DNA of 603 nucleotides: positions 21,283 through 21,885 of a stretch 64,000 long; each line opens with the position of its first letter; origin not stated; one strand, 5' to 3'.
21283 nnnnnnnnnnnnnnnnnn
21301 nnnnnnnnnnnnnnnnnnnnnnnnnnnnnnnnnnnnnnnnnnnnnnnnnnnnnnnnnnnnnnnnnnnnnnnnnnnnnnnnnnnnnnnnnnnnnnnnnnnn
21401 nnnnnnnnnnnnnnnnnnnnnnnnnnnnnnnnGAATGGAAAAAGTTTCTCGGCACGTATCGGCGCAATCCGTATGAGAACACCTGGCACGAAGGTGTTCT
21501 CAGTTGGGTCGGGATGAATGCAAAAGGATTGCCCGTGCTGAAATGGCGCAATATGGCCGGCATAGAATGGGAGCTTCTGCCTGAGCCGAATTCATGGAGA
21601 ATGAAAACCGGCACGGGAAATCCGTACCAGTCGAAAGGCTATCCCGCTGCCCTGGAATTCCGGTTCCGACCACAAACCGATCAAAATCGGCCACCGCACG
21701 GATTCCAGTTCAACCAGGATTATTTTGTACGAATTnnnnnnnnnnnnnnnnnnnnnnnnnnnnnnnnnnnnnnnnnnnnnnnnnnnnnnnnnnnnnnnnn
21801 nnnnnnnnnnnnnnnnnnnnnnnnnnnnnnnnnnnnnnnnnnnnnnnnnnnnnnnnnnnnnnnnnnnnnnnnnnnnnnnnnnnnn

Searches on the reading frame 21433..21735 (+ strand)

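Call 5: search_protein_families(library=pfam, proteins=[window:21433-21735:+], max_evalue=1)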
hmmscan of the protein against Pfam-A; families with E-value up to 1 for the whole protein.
window:21433-21735:+ (101 aa): 0 families

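Call 6: search_protein_families(library=ncbifam, proteins=[window:21433-21735:+], max_evalue=1)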
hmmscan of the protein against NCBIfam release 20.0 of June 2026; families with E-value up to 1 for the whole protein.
window:21433-21735:+ (101 aa): 1 family
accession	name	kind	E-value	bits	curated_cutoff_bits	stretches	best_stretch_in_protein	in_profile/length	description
NF040780.1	blaHBL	exception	0.25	10.7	580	0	17-36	5-24/304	HBL family class A beta-lactamase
